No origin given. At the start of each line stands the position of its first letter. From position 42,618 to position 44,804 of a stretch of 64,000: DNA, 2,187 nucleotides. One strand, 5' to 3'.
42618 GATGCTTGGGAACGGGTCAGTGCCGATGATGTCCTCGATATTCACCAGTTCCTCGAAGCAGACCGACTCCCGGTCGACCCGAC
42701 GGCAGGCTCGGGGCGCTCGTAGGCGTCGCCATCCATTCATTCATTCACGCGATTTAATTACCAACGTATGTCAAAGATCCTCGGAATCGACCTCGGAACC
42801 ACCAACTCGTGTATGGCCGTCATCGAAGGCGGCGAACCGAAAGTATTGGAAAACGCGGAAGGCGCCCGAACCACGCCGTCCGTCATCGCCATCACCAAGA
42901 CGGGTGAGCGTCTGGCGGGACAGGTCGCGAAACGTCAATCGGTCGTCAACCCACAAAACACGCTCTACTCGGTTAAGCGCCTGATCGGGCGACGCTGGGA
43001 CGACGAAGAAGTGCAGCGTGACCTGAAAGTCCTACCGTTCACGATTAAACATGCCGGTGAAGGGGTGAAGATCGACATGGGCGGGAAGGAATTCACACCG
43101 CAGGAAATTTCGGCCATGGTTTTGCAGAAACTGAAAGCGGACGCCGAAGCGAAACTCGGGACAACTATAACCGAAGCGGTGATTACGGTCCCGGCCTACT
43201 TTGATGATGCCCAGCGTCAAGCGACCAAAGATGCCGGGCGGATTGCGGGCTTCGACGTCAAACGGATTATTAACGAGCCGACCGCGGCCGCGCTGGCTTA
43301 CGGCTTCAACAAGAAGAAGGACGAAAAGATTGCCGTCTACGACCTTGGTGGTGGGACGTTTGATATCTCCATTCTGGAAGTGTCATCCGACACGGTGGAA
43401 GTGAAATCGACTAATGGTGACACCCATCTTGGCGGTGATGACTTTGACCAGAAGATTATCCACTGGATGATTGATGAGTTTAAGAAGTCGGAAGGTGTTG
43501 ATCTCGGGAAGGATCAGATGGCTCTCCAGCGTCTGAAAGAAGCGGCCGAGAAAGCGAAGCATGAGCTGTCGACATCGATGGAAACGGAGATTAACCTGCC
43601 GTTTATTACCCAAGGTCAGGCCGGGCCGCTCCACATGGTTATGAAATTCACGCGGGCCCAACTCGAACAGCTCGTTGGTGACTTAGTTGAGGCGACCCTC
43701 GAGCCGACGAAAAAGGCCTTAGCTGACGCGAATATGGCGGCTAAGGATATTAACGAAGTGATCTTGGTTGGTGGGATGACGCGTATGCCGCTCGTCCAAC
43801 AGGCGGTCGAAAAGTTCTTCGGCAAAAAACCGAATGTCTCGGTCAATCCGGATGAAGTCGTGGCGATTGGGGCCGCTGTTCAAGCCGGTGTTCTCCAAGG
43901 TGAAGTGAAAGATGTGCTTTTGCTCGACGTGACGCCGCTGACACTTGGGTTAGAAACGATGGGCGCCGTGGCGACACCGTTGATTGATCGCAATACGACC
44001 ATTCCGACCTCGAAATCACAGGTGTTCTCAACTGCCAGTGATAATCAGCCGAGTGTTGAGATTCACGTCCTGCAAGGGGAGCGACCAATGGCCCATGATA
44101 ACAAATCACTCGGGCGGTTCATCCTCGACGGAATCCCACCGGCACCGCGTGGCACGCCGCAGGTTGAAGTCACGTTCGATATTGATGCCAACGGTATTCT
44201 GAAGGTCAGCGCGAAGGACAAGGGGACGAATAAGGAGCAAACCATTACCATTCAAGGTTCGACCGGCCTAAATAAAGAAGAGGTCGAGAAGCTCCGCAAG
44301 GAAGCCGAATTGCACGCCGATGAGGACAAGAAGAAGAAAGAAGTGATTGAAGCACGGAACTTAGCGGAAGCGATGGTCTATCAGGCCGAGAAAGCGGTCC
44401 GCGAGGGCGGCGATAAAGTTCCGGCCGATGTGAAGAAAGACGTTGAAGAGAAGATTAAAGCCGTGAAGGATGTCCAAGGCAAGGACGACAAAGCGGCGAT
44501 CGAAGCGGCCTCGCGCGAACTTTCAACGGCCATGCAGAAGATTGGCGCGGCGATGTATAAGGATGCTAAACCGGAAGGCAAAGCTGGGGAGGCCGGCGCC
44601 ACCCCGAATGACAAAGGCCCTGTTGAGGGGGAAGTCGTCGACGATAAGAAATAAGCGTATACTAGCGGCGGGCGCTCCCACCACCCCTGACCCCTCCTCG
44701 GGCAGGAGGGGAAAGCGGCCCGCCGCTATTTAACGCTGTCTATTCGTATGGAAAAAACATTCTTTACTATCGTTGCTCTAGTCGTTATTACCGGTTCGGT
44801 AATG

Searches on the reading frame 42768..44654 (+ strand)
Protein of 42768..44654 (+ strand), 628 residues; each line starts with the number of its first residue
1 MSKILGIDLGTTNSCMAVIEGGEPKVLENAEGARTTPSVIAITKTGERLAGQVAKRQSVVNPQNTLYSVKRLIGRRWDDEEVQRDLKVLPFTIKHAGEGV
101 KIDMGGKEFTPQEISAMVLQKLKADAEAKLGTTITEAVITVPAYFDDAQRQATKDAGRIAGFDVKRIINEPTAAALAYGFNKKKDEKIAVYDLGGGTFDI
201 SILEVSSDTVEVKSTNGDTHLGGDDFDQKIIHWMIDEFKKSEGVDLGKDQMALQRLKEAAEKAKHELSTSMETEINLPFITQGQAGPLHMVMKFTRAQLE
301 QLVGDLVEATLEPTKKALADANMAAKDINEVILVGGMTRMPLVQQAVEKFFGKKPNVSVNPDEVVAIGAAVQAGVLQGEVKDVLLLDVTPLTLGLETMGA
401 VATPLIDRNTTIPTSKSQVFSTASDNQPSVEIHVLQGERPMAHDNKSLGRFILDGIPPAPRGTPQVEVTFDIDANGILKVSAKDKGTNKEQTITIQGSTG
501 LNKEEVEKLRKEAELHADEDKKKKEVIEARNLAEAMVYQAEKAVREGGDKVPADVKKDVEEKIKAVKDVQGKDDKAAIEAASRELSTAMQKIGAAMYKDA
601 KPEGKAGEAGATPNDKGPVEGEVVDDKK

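Call 32: search_protein_families(library=pfam, proteins=[window:42768-44654:+], max_evalue=0.00001)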
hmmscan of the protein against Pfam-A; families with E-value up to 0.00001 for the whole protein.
window:42768-44654:+ (628 aa): 2 families
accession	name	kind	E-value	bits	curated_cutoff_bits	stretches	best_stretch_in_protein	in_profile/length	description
PF00012.26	HSP70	-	2.8e-256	851.9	20.6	1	4-598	1-599/599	Hsp70 protein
PF06723.19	MreB_Mbl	-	7.3e-17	61.6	27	1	116-370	75-316/327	MreB/Mbl protein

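Call 34: find_homologous_proteins(query=window:42768-44654:+, max_evalue=1e-100)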
Query window:42768-44654:+ (628 aa): 8000 proteins with E <= 1e-100 among 8000 candidates; the best 120 are listed.
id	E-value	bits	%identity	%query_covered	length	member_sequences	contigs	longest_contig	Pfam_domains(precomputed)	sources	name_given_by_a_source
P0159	0.0e+0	1352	100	100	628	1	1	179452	PF00012.27,PF06723.20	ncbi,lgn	-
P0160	0.0e+0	1244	92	100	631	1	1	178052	PF00012.27,PF06723.20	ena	-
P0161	0.0e+0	1244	92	100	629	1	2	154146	PF00012.27,PF06723.20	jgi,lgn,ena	-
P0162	0.0e+0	1195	88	100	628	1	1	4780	PF00012.27,PF06723.20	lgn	-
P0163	0.0e+0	1158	86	100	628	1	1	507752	PF00012.27,PF02782.23,PF06723.20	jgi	-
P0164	0.0e+0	1147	85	100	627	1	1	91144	PF00012.27,PF02782.23,PF06723.20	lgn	-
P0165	0.0e+0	1141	84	100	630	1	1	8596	PF00012.27,PF06723.20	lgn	-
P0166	0.0e+0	1137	83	100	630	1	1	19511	PF00012.27,PF06723.20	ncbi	-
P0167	0.0e+0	1134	83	100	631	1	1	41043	PF00012.27,PF06723.20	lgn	-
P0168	0.0e+0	1131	83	100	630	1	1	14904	PF00012.27,PF06723.20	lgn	-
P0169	0.0e+0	1130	83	100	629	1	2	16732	PF00012.27,PF06723.20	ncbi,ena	-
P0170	0.0e+0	1118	82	100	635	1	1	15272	PF00012.27,PF06723.20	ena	-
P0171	0.0e+0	1117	82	100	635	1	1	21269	PF00012.27,PF06723.20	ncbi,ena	-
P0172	0.0e+0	1116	82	100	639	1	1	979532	PF00012.27,PF06723.20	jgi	-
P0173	0.0e+0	1115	82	100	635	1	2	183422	PF00012.27,PF06723.20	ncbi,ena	ncbi:MAG: molecular chaperone DnaK [Patescibacteria group bacterium]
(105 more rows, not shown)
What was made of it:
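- Tried and rejected: The lineage was therefore inferred from DnaK homologue names (call 34).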
